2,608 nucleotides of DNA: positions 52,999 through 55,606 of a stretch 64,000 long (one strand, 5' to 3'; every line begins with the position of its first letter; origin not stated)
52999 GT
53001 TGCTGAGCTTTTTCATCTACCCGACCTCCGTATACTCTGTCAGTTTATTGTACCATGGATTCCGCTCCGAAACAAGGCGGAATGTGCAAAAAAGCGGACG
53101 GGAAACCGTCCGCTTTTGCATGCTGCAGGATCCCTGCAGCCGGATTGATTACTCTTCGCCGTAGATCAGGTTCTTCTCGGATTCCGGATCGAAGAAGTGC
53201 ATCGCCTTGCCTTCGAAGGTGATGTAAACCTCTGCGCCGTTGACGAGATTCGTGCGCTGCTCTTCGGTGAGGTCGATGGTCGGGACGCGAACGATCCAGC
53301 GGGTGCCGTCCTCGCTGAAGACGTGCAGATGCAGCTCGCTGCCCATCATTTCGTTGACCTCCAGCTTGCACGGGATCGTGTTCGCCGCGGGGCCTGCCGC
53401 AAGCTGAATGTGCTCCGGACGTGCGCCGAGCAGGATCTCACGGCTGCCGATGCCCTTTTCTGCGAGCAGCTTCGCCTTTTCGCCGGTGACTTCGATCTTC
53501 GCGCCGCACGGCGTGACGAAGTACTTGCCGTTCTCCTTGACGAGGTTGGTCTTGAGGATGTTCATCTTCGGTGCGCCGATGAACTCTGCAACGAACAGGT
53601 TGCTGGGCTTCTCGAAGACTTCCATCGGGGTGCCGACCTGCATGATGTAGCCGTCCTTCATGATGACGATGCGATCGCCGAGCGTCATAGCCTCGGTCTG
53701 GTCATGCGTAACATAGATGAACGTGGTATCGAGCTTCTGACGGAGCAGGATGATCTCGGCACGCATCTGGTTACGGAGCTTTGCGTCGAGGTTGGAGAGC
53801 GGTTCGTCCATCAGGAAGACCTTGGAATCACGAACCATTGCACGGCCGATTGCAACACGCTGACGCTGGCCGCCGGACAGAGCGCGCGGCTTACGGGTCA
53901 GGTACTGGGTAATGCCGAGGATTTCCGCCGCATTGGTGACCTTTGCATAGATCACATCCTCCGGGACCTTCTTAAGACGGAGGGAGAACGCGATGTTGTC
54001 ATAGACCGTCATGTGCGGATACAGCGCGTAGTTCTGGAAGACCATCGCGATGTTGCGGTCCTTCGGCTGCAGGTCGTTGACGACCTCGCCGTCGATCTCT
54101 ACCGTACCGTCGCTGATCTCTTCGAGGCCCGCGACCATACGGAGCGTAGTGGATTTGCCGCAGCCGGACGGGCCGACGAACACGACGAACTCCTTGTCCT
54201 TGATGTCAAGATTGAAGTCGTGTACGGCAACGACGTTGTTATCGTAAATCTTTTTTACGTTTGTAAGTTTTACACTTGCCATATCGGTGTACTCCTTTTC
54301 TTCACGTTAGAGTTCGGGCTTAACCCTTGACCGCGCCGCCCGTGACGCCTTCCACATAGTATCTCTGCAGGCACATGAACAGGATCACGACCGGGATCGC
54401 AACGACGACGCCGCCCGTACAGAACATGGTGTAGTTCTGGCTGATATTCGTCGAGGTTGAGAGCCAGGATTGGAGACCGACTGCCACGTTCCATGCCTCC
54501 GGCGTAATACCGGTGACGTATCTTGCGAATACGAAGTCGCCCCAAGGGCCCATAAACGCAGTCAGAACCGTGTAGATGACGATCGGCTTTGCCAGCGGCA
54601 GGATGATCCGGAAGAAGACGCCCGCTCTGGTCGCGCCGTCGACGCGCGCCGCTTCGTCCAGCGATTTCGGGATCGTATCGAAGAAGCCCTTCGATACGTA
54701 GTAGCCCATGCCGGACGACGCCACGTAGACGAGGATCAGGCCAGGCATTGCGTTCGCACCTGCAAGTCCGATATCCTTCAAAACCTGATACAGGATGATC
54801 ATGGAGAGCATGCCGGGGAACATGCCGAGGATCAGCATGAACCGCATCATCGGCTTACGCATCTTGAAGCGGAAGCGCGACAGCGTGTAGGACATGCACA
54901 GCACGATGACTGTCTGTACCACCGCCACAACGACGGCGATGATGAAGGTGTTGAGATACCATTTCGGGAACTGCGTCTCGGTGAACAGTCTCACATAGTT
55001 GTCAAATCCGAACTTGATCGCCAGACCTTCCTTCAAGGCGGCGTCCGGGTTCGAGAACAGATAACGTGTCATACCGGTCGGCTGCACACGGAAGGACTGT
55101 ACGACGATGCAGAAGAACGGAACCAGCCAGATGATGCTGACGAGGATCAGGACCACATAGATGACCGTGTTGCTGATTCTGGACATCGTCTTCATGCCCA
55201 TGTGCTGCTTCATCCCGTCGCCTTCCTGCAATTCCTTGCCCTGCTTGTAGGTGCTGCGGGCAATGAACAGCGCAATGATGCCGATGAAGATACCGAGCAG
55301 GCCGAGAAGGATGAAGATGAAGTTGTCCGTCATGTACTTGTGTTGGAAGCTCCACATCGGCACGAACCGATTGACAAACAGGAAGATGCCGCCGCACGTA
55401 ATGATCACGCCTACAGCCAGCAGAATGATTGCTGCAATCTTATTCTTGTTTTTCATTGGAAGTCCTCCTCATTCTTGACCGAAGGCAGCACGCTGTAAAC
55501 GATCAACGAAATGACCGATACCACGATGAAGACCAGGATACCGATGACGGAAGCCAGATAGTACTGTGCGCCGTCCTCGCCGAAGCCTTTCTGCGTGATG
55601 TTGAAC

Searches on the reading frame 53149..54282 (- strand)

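Call 55: search_protein_families(library=pfam, proteins=[window:53149-54282:-], max_evalue=0.00001)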
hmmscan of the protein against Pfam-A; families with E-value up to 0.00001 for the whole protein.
window:53149-54282:- (377 aa): 3 families
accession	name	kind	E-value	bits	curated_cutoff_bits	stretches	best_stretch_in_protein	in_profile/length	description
PF00005.33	ABC_tran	-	6.9e-32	111.4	25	1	21-162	2-136/137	ABC transporter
PF17912.7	OB_MalK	-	8.1e-11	43.1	27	1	236-292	1-53/53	MalK OB fold domain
PF08402.16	TOBE_2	-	1.3e-09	38.4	21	1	285-364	1-76/76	TOBE domain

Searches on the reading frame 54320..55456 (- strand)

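Call 55: search_protein_families(library=pfam, proteins=[window:54320-55456:-], max_evalue=0.00001)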
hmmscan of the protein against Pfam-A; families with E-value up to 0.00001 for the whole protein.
window:54320-55456:- (378 aa): 1 family
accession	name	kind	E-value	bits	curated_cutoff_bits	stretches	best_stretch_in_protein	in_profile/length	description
PF00528.27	BPD_transp_1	-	7.4e-21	75.1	26.4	1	194-369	11-180/184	Binding-protein-dependent transport system inner membrane component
